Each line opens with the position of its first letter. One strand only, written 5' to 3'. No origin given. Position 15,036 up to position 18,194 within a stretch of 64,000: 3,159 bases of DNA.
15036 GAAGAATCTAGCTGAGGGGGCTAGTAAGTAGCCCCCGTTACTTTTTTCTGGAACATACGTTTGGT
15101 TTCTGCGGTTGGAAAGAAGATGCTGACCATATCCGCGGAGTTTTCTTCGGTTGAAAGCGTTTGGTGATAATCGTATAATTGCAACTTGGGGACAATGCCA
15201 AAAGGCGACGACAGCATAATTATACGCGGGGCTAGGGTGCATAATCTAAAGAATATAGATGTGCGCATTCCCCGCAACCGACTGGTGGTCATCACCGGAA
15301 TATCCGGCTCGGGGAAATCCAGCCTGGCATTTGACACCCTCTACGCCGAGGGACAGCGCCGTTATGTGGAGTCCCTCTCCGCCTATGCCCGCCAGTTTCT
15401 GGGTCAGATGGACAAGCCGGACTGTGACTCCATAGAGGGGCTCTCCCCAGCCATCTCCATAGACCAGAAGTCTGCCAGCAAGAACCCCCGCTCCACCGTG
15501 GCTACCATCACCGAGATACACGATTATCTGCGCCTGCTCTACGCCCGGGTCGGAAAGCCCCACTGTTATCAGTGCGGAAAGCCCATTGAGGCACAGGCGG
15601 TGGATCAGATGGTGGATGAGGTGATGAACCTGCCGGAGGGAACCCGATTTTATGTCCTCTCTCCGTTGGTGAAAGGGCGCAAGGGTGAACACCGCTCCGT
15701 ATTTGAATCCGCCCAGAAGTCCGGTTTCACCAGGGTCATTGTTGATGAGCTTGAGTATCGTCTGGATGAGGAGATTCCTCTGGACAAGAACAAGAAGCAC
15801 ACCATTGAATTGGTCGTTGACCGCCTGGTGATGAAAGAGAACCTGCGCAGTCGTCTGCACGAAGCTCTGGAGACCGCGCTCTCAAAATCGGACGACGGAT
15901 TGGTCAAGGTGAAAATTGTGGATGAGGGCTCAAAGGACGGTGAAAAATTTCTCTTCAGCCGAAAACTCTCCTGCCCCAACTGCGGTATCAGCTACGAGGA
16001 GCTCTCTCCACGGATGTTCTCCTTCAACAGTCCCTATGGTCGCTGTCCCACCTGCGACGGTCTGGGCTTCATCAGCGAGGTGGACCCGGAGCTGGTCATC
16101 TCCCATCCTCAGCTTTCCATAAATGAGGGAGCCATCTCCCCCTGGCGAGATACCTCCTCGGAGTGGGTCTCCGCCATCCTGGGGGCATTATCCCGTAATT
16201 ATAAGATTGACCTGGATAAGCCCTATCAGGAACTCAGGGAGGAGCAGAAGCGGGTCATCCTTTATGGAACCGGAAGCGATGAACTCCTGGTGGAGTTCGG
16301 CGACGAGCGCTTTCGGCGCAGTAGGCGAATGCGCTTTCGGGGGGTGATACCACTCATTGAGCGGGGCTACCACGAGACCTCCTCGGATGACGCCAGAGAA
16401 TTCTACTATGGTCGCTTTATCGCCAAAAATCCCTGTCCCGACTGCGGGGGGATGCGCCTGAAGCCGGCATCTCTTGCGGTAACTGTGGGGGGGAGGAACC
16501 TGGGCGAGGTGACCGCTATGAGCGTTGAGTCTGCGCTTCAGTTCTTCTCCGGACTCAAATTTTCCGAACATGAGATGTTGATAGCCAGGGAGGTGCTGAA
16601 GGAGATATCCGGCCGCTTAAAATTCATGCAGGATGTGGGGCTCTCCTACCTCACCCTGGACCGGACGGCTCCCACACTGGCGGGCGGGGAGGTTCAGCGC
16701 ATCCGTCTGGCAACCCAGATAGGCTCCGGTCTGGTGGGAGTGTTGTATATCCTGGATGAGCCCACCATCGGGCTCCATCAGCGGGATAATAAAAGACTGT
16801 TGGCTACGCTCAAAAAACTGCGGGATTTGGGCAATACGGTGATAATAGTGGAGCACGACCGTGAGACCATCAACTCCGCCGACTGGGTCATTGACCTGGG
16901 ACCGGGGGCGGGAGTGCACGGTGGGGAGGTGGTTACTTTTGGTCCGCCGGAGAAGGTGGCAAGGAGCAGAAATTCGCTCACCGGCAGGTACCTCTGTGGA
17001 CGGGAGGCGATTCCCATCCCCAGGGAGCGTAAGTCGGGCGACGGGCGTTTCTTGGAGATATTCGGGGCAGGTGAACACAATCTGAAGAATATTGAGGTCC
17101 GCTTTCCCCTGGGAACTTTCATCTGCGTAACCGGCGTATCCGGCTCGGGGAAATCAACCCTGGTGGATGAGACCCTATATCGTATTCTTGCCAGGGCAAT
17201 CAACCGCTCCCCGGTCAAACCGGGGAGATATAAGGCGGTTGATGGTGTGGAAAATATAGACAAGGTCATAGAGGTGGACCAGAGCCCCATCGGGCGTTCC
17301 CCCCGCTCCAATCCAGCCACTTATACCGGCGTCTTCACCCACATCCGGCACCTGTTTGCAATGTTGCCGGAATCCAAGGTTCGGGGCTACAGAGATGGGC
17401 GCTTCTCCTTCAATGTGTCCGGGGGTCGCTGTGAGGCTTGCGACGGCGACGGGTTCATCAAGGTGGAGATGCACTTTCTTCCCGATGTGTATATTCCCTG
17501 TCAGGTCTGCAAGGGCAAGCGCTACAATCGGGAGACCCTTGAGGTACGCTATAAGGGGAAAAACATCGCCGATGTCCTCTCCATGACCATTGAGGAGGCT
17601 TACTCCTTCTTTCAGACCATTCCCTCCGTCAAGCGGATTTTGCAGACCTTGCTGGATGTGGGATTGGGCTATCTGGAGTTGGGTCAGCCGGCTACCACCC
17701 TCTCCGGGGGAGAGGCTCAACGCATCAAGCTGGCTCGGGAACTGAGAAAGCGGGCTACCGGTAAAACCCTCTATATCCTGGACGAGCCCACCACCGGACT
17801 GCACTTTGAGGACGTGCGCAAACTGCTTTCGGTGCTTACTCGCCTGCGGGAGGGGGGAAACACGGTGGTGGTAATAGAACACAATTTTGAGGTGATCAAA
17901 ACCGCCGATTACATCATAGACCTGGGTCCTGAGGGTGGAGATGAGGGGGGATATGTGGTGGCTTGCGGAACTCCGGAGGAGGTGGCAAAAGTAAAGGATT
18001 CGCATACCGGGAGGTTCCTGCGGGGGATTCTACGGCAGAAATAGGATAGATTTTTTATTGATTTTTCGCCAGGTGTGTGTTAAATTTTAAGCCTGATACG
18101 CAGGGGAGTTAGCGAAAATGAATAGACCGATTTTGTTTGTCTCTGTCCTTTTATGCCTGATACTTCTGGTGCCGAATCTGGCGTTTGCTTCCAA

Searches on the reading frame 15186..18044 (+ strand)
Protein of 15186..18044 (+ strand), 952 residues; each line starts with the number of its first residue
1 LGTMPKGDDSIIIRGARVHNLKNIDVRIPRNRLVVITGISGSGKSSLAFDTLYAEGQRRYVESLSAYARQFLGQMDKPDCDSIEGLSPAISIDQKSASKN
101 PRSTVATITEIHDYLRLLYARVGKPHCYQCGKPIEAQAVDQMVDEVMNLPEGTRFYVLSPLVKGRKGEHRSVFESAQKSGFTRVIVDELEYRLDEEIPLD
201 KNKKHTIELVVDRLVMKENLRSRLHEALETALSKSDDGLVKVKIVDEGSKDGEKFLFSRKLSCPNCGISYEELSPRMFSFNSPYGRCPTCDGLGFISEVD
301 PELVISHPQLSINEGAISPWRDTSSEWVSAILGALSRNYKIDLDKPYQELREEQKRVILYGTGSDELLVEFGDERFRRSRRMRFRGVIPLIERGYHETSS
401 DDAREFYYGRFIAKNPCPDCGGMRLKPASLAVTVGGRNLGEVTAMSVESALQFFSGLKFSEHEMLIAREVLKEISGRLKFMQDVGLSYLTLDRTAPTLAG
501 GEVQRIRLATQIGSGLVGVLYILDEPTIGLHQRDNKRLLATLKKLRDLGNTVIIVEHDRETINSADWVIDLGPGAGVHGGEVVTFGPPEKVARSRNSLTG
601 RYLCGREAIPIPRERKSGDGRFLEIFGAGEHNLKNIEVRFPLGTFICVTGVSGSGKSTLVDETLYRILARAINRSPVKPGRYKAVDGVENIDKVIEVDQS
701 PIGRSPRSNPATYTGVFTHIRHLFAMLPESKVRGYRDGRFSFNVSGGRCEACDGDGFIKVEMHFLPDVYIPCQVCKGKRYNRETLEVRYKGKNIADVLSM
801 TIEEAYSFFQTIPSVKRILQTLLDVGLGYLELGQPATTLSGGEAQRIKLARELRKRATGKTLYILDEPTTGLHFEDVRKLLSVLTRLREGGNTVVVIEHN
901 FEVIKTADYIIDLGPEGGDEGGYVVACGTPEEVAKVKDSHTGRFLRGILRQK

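Call 3: search_protein_families(library=pfam, proteins=[window:15186-18044:+], max_evalue=0.01)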
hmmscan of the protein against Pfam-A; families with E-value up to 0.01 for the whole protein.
window:15186-18044:+ (952 aa): 24 families
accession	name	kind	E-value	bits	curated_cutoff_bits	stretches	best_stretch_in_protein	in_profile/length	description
PF17760.6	UvrA_inter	-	9.9e-37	125.6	23.3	1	137-245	1-108/109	UvrA interaction domain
PF17755.6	UvrA_DNA-bind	-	5.3e-32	110.8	23.2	1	300-406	1-107/110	UvrA DNA-binding domain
PF00005.33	ABC_tran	-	5.4e-19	69.6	25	1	815-870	85-137/137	ABC transporter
PF02463.25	SMC_N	-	1.3e-09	38.3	40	0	838-912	136-210/220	RecF/RecN/SMC N terminal domain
PF13191.12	AAA_16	-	1.8e-09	38.8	32.6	1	21-71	15-63/167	AAA ATPase domain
PF13555.12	AAA_29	-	2.1e-08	34.3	27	1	639-662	18-41/61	P-loop containing region of AAA domain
PF20703.3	nSTAND1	-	1.7e-06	28.4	27.1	0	21-57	23-59/379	Novel STAND NTPase 1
PF13304.12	AAA_21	-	4e-06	27.5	27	0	848-896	247-295/304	AAA domain, putative AbiEii toxin, Type IV TA system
PF20720.3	nSTAND3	-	2.2e-05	24.6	27.2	0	30-53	16-39/155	Novel STAND NTPase 3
PF00684.25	DnaJ_CXXCXGXG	-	5.4e-05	23.8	32.7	0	748-779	17-51/65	DnaJ central domain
PF13401.12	AAA_22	-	5.8e-05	23.8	27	0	644-666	6-28/130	AAA domain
PF13238.12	AAA_18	-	0.00012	23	29.4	0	646-662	1-17/128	AAA domain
PF06745.19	ATPase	-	0.00019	21.3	26.6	0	26-53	14-41/231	KaiC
PF13481.12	AAA_25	-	0.00029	21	27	0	26-52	28-54/195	AAA domain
PF13671.12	AAA_33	-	0.00041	21.1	27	0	646-663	2-19/143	AAA domain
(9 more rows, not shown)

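Call 21: find_related_loci(query=window:15186-18041:+, collection=genome_contigs, flank=10000)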
Query window:15186-18041:+ (952 aa) in genome_contigs; peptide patterns used: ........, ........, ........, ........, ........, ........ (x = any residue, [..] = any of these).
600 stretches matched a pattern (row limit reached: there are more); 579 encode a relative of the query (tblastn E <= 1e-3); the best 80 are kept; 80 distinct loci.
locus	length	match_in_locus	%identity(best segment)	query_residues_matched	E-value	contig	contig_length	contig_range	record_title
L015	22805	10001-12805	62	9-951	0e+0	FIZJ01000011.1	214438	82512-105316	uncultured Clostridia bacterium genome assembly, contig: 853, whole genome shotgun sequence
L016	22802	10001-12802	62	7-950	0e+0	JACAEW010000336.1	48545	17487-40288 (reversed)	MAG: Syntrophaceae bacterium isolate L.E.D.56 k119_2018700, whole genome shotgun sequence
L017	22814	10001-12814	64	9-951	0e+0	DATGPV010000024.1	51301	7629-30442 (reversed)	MAG TPA_asm: Limnochordales bacterium isolate SMAG_U10406 k141_1474678, whole genome shotgun sequence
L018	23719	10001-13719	60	8-949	0e+0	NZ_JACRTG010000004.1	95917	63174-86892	Paratissierella segnis strain BX21 BX-21_ctg0027, whole genome shotgun sequence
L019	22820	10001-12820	62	3-951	0e+0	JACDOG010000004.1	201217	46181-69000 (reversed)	MAG: Thermoanaerobacteraceae bacterium isolate GB_MAG15_131 c_000000000051, whole genome shotgun sequence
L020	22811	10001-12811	61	9-951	0e+0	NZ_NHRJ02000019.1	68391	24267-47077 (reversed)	Paenibacillus xerothermodurans strain ATCC 27380 scaffold_18, whole genome shotgun sequence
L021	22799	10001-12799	62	6-949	0e+0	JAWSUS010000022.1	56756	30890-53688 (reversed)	MAG: Desulfuromonadales bacterium isolate B4G8H2-01 NODE_22_length_56756_cov_616.109300, whole genome shotgun sequence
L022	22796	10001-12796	62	9-947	0e+0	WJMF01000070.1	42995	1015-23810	MAG: candidate division KSB1 bacterium isolate Bin_298 k141_572593, whole genome shotgun sequence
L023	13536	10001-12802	62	7-949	0e+0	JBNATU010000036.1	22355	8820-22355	MAG: Moorellaceae bacterium isolate Kamch4342-3A-MB-01 bin2.fa-36, whole genome shotgun sequence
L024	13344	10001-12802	62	9-949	0e+0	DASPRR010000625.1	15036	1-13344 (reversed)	MAG TPA_asm: Thermodesulfobacteriota bacterium isolate SMAG_U12230 k141_154522, whole genome shotgun sequence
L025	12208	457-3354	61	11-949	0e+0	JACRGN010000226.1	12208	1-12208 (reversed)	MAG: Nitrospinota bacterium isolate NC_groundwater_1752_Pr3_B-0.1um_39_30 SR-2_scaffold_141_2155062, whole genome shotgu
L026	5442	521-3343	61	11-949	0e+0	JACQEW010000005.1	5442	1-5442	MAG: Nitrospinota bacterium isolate NC_groundwater_1031_Pr1_S-0.65um_41_11 Montesol18_Sp65_coassembly_scaffold_117634, w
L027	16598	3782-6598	61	11-952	0e+0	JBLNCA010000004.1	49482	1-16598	MAG: Burkholderiales bacterium isolate MAG137 PRJNA950955_bin43_renamed_3, whole genome shotgun sequence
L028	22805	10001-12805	61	9-949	0e+0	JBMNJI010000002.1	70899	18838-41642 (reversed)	MAG: Peptococcia bacterium isolate SBF912LR0HQ0154 contig_1506, whole genome shotgun sequence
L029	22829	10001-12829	62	1-951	0e+0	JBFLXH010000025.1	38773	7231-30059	MAG: Bacillota bacterium isolate MAG053 MAG053_25, whole genome shotgun sequence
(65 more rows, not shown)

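Call 63: find_homologous_proteins(query=window:15186-18041:+, max_evalue=1e-100)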
Query window:15186-18041:+ (952 aa): 8000 proteins with E <= 1e-100 among 8000 candidates; the best 120 are listed.
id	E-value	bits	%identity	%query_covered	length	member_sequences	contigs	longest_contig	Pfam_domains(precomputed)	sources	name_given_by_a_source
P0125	0.0e+0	2160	100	100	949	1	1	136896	PF17760.7,PF17755.7,PF00005.34,PF13555.13,PF20703.4,PF02463.26,PF00684.26,PF13304.13,PF20720.4,PF13191.13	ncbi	-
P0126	0.0e+0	2154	100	100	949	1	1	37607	PF17760.7,PF17755.7,PF00005.34,PF13555.13,PF20703.4,PF02463.26,PF00684.26,PF13304.13,PF20720.4,PF13191.13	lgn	-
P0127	0.0e+0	2152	100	100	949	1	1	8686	PF17760.7,PF17755.7,PF00005.34,PF13555.13,PF20703.4,PF02463.26,PF00684.26,PF13304.13,PF20720.4,PF13191.13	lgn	-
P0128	0.0e+0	2138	99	100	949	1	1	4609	PF17760.7,PF17755.7,PF00005.34,PF13555.13,PF20703.4,PF02463.26,PF00684.26,PF13304.13,PF20720.4,PF13191.13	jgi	-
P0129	0.0e+0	2137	99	100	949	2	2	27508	PF17760.7,PF17755.7,PF00005.34,PF13555.13,PF20703.4,PF02463.26,PF13304.13,PF20720.4,PF13191.13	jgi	-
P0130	0.0e+0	1950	-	-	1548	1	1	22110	PF17760.7,PF17755.7,PF13555.13,PF13671.13,PF13401.13,PF03193.23,PF20703.4,PF13238.13,PF01637.25,PF13304.13,PF13191.13,PF00005.34,PF13476.13,PF02463.26,PF13481.13,PF20720.4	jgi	-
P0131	0.0e+0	1781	81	100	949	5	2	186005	PF17760.7,PF17755.7,PF00005.34,PF13555.13,PF20703.4,PF02463.26,PF13304.13,PF13191.13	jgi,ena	-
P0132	0.0e+0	1423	66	99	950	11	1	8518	PF17760.7,PF17755.7,PF00005.34,PF13175.13,PF13555.13,PF20703.4,PF02463.26,PF13304.13,PF13191.13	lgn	-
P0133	0.0e+0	1422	65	99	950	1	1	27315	PF17760.7,PF17755.7,PF00005.34,PF13476.13,PF13555.13,PF20703.4,PF02463.26,PF13304.13,PF20720.4,PF13191.13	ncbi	ncbi:MAG: excinuclease ABC subunit UvrA [bacterium]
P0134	0.0e+0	1421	66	99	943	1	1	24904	PF17760.7,PF17755.7,PF00005.34,PF13175.13,PF13555.13,PF20703.4,PF02463.26,PF13304.13,PF13191.13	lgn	-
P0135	0.0e+0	1397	64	99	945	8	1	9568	PF17760.7,PF17755.7,PF00005.34,PF13555.13,PF20703.4,PF02463.26,PF13191.13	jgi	jgi:excinuclease ABC subunit A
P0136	0.0e+0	1392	63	99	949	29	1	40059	PF17760.7,PF17755.7,PF00005.34,PF13555.13,PF20703.4,PF02463.26,PF13191.13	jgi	-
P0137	0.0e+0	1391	63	100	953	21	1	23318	PF17760.7,PF17755.7,PF00005.34,PF13555.13,PF20703.4,PF02463.26,PF13191.13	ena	-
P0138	0.0e+0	1390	64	99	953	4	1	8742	PF17760.7,PF17755.7,PF00005.34,PF13555.13,PF20703.4,PF02463.26,PF13191.13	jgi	jgi:excinuclease ABC subunit A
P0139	0.0e+0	1389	64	99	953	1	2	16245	PF17760.7,PF17755.7,PF00005.34,PF13555.13,PF20703.4,PF02463.26,PF13191.13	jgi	jgi:excinuclease ABC subunit A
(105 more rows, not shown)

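Call 64: find_encoding_contigs(protein=P0125, flank=1000, max_places=2)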
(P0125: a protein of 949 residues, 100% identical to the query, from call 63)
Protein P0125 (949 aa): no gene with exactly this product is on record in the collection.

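Call 65: find_encoding_contigs(protein=P0133, flank=10000, max_places=2)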
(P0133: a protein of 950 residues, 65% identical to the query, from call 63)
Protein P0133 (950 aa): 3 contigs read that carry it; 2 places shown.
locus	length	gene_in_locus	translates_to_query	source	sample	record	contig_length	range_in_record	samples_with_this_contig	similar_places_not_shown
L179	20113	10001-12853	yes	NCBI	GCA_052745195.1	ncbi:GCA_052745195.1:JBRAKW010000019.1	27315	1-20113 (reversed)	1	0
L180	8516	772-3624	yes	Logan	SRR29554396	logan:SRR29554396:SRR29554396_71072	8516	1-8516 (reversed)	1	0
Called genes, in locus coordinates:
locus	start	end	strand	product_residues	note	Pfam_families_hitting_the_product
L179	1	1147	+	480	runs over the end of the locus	PF01523:PmbA_TldD_1st, PF19290:PmbA_TldD_2nd (weak), PF19289:PmbA_TldD_3rd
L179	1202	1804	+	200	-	PF21176:RecR_HhH, PF02132:RecR_ZnF (weak), PF01751:Toprim, PF13662:Toprim_4, PF21175:RecR_C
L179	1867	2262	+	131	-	PF12870:DUF4878 (faint)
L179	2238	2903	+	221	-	PF01551:Peptidase_M23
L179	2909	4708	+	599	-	-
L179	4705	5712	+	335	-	PF02618:YceG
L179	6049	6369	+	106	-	PF13360:PQQ_2 (weak), PF13570:Beta-prop_ACSF4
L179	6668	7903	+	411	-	-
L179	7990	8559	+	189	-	PF00160:Pro_isomerase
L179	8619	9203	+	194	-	PF01206:TusA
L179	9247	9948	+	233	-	-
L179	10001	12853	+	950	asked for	PF00005:ABC_tran (faint), PF02463:SMC_N (faint), PF13191:AAA_16 (faint), PF13476:AAA_23 (faint), PF13555:AAA_29 (faint), PF20703:nSTAND1 (faint), PF17760:UvrA_inter, PF17755:UvrA_DNA-bind, +2 more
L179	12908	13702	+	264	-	PF00929:RNase_T, PF13280:WYL (weak)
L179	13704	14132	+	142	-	PF01951:Archease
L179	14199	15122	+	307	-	PF01676:Metalloenzyme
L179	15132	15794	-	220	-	-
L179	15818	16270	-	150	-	-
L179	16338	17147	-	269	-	PF00583:Acetyltransf_1 (weak)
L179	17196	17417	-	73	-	PF07927:HicA_toxin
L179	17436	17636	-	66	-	PF15919:HicB_lk_antitox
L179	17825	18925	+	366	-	PF00155:Aminotran_1_2, PF00266:Aminotran_5 (weak)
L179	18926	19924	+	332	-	PF01073:3Beta_HSD, PF01370:Epimerase, PF13460:NAD_binding_10 (weak)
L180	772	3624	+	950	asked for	PF00005:ABC_tran (faint), PF02463:SMC_N (faint), PF13191:AAA_16 (faint), PF13476:AAA_23 (faint), PF13555:AAA_29 (faint), PF20703:nSTAND1 (faint), PF17760:UvrA_inter, PF17755:UvrA_DNA-bind, +2 more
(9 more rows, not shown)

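Call 66: find_encoding_contigs(protein=P0132, flank=10000, max_places=2)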
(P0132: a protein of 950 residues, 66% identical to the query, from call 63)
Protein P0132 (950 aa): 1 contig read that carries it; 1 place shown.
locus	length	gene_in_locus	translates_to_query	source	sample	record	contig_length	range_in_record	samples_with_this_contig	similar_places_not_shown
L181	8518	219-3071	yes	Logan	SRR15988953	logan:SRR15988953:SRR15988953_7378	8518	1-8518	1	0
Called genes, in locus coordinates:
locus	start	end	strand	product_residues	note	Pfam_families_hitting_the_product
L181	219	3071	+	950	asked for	PF02463:SMC_N (faint), PF13175:AAA_15 (faint), PF13191:AAA_16 (faint), PF13555:AAA_29 (faint), PF20703:nSTAND1 (faint), PF17760:UvrA_inter, PF17755:UvrA_DNA-bind, PF00005:ABC_tran (weak), +1 more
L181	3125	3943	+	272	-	PF00929:RNase_T, PF13280:WYL (weak)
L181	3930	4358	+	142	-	PF01951:Archease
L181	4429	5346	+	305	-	PF01676:Metalloenzyme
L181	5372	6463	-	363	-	-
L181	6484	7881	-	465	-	PF10117:McrBC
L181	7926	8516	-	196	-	?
